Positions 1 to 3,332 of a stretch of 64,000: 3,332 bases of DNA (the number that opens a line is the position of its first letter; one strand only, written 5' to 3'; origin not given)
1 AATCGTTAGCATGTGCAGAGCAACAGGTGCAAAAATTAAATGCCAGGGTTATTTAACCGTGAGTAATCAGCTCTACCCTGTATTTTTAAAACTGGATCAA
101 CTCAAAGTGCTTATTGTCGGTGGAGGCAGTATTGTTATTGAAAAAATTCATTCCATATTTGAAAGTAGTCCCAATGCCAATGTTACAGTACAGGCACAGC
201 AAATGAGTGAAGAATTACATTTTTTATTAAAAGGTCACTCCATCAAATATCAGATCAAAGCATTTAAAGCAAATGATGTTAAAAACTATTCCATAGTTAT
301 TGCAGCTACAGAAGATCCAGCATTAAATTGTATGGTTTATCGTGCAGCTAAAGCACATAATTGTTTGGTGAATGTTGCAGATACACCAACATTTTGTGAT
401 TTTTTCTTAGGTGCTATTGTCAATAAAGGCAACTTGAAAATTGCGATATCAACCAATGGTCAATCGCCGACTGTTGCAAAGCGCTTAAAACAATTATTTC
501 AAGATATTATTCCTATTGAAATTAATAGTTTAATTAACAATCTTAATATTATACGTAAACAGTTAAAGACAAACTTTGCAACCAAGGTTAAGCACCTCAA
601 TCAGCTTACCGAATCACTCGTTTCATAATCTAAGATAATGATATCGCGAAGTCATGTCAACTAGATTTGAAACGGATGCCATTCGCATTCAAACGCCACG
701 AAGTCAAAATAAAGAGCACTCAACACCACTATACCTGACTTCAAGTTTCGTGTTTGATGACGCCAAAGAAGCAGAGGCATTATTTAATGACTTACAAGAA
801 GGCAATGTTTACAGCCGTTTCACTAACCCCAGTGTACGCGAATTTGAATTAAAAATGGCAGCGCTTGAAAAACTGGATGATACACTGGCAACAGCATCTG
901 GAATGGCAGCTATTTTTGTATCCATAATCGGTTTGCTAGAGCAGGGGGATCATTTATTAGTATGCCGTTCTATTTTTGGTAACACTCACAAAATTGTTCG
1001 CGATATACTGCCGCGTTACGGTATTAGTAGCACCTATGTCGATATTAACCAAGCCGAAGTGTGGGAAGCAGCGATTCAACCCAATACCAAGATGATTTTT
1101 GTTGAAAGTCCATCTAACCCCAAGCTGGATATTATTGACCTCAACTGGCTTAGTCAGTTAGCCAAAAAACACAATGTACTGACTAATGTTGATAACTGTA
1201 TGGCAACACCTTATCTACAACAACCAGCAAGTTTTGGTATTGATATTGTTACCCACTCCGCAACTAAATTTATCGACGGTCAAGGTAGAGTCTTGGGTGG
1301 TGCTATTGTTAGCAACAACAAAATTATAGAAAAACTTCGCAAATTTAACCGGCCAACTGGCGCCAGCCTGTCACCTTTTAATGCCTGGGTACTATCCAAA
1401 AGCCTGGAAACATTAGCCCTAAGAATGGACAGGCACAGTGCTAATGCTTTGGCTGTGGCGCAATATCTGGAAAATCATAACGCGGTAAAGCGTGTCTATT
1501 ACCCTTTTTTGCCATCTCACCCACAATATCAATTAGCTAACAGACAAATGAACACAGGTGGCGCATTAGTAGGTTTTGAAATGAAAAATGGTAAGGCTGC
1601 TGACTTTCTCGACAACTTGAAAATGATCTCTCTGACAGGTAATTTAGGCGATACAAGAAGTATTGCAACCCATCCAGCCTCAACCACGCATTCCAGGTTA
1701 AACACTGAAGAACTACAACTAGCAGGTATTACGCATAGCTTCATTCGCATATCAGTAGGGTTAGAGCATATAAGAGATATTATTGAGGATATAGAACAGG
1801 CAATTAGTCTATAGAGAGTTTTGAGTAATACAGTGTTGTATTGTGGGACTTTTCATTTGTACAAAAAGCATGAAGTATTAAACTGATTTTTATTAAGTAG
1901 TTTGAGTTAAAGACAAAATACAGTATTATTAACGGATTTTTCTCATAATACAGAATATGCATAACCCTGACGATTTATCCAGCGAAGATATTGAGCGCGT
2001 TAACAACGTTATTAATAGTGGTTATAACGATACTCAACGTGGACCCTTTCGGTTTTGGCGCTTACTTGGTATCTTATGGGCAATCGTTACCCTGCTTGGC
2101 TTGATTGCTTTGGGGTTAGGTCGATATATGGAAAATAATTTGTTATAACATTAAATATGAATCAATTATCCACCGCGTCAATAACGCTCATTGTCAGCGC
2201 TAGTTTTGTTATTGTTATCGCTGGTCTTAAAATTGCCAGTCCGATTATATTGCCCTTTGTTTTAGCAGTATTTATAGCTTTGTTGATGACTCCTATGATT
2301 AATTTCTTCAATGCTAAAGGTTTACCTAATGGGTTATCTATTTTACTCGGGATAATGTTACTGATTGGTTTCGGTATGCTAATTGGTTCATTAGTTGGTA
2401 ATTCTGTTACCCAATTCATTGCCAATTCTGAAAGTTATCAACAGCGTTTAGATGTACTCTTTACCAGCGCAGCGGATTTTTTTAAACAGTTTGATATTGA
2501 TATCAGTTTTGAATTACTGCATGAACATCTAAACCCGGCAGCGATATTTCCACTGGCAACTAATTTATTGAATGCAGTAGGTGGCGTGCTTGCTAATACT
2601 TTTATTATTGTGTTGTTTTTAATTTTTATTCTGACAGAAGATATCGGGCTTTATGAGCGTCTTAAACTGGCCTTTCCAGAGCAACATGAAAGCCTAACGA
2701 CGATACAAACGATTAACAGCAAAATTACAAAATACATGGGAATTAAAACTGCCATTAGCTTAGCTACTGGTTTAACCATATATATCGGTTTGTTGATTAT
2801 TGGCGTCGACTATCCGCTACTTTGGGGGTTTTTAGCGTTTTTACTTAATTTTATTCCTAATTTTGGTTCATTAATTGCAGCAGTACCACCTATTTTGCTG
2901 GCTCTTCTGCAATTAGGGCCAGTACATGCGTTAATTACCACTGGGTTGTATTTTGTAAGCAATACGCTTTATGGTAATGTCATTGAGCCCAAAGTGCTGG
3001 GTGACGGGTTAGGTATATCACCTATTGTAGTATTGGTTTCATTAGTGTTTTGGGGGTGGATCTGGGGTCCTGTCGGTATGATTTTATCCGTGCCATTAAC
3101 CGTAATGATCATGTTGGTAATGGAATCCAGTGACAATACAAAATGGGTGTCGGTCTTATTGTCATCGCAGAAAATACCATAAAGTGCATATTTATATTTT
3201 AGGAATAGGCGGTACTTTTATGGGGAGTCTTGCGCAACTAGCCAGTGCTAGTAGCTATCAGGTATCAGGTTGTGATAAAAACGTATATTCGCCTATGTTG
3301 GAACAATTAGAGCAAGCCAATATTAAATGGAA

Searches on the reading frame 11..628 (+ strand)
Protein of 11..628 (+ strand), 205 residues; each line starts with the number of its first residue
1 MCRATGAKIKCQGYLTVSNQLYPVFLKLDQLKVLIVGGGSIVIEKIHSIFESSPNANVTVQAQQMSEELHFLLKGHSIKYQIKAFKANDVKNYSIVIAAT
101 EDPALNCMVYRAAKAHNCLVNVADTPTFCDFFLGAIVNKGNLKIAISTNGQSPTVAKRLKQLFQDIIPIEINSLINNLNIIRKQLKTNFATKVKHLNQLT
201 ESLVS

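Call 81: search_protein_families(library=pfam, max_evalue=0.001, proteins=[window:11-628:+])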
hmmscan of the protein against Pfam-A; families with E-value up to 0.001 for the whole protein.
window:11-628:+ (205 aa): 2 families
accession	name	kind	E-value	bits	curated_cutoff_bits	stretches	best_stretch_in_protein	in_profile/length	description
PF13241.12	NAD_binding_7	-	9e-23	81.3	22.1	1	24-135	1-104/104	Putative NAD(P)-binding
PF14824.11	Sirohm_synth_M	-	8.5e-09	35.2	25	1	140-162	2-24/28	Sirohaem biosynthesis protein central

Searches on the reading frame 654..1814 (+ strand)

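Call 81: search_protein_families(library=pfam, max_evalue=0.001, proteins=[window:654-1814:+])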
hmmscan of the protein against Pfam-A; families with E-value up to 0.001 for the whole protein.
window:654-1814:+ (386 aa): 5 families
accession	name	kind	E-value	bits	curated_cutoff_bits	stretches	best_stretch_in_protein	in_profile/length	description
PF01053.26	Cys_Met_Meta_PP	-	5.2e-132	440.4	27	1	7-384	2-380/381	Cys/Met metabolism PLP-dependent enzyme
PF00155.27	Aminotran_1_2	-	2.3e-10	40.6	19.7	1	25-259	11-273/361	Aminotransferase class I and II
PF01041.23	DegT_DnrJ_EryC1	-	2.1e-07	30.9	19.8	1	38-232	5-198/360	DegT/DnrJ/EryC1/StrS aminotransferase family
PF02347.22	GDC-P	-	2.8e-05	23.6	26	1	70-206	129-259/429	Glycine cleavage system P-protein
PF06838.17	Met_gamma_lyase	-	0.00042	19.4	24.2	1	82-227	81-245/405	Methionine gamma-lyase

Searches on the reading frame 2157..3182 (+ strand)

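Call 81: search_protein_families(library=pfam, max_evalue=0.001, proteins=[window:2157-3182:+])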
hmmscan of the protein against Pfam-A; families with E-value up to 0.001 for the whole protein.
window:2157-3182:+ (341 aa): 1 family
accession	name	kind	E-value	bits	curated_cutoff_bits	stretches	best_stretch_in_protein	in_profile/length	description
PF01594.21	AI-2E_transport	-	9.8e-57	193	34.3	1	11-322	2-323/327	AI-2E family transporter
